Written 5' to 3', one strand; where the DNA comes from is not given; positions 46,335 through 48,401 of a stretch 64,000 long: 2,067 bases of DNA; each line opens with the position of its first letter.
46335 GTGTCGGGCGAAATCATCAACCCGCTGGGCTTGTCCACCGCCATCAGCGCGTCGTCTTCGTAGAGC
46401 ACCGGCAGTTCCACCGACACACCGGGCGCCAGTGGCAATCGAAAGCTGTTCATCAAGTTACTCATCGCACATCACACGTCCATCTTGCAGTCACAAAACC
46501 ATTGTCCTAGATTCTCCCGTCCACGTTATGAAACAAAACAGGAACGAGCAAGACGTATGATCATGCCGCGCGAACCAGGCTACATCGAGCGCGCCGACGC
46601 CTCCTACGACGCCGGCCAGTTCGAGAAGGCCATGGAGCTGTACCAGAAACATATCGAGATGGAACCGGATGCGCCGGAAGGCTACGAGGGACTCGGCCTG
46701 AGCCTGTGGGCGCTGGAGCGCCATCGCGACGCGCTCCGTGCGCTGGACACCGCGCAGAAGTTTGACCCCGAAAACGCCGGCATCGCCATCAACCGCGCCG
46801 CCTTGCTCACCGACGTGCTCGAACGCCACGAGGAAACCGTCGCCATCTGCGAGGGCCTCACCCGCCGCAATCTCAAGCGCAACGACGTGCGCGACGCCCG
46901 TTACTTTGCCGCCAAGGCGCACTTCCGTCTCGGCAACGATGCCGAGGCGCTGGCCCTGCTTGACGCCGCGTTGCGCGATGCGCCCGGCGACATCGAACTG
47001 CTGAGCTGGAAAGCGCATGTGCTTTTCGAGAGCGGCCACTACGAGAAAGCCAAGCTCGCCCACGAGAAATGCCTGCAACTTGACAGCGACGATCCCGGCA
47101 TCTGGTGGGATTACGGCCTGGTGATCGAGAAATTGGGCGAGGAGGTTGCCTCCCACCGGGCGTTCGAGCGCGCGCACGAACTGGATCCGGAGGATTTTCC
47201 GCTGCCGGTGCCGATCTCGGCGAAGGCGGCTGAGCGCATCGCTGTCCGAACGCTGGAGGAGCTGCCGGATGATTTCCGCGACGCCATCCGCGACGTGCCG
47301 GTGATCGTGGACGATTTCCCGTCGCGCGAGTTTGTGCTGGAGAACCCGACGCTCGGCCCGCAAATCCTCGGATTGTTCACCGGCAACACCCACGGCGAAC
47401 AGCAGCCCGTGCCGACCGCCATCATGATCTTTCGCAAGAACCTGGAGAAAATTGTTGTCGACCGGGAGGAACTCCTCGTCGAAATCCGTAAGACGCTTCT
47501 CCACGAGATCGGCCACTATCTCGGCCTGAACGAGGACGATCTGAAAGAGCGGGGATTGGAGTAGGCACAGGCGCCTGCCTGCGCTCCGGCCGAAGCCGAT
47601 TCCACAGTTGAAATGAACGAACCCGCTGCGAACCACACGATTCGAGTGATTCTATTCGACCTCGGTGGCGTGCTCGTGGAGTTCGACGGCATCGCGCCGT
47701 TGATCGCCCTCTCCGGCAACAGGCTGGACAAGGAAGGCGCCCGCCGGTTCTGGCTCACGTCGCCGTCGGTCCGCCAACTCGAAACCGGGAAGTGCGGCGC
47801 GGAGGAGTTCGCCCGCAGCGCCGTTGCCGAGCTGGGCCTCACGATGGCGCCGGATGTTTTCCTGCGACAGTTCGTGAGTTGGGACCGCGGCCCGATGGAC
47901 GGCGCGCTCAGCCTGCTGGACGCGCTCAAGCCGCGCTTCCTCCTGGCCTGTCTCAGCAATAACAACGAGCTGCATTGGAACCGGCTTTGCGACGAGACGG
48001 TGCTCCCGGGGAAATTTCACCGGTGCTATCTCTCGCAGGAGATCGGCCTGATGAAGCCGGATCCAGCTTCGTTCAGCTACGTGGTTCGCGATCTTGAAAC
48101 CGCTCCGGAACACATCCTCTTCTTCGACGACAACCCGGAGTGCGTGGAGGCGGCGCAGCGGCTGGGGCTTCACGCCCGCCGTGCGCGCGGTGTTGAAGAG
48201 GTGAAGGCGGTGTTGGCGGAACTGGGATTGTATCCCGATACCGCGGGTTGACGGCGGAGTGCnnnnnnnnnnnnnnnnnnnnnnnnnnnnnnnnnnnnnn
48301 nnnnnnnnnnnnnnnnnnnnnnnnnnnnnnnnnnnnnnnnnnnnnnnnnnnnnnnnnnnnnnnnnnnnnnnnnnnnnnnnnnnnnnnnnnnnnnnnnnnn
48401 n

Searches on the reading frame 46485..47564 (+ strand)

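Call 64: search_protein_families(library=pfam, proteins=[window:46485-47564:+], max_evalue=0.001)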
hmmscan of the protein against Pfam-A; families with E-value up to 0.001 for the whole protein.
window:46485-47564:+ (359 aa): 19 families
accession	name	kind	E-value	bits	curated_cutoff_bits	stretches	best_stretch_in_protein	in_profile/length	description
PF07719.23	TPR_2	-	4.6e-21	73.6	27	0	33-62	4-33/34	Tetratricopeptide repeat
PF06262.17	Zincin_1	-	2.9e-19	69.3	22.4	1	269-357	2-96/97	Zincin-like metallopeptidase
PF13414.12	TPR_11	-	4.9e-17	61.8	26.8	1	38-76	2-40/42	TPR repeat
PF13428.12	TPR_14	-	6.9e-17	60.7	23.5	1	137-177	2-42/44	Tetratricopeptide repeat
PF00515.34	TPR_1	-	1.8e-15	56.4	27.8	0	33-62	4-33/34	Tetratricopeptide repeat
PF13432.12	TPR_16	-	3.5e-14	53.4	32.7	2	35-98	2-65/65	Tetratricopeptide repeat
PF14559.12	TPR_19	-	1.4e-12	48.2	25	2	42-98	3-59/68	Tetratricopeptide repeat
PF13181.12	TPR_8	-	2.2e-12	46.5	25.7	0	171-202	2-33/34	Tetratricopeptide repeat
PF23914.1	TPR_CcmH_CycH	-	8.2e-11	42.4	42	0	153-202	104-154/158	Cytochrome c-type biogenesis protein H TPR domain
PF12895.13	ANAPC3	-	7e-10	39.5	27.2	0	154-207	7-59/82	Anaphase-promoting complex, cyclosome, subunit 3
PF13371.12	TPR_9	-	4.4e-07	30.3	35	1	181-245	6-61/73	Tetratricopeptide repeat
PF13431.12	TPR_17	-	5e-07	29.9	24.4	0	158-189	1-32/34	Tetratricopeptide repeat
PF12569.14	NatA_aux_su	-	4.3e-06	26.4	33.3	1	138-203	194-259/515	N-terminal acetyltransferase A, auxiliary subunit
PF14853.12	Fis1_TPR_C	-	1.4e-05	25.6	25.3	0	136-169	1-34/53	Fis1 C-terminal tetratricopeptide repeat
PF07721.20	TPR_4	-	8.1e-05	23.3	27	0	138-160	3-25/26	Tetratricopeptide repeat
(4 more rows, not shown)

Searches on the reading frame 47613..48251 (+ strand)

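Call 64: search_protein_families(library=pfam, proteins=[window:47613-48251:+], max_evalue=0.001)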
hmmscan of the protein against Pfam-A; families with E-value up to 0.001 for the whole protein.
window:47613-48251:+ (212 aa): 2 families
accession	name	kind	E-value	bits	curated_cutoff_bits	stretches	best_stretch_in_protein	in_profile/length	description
PF00702.32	Hydrolase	-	2.1e-14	54.8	26.4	1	10-185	1-191/191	haloacid dehalogenase-like hydrolase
PF13419.12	HAD_2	-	5.4e-08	33.6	23.8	1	94-187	80-174/178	Haloacid dehalogenase-like hydrolase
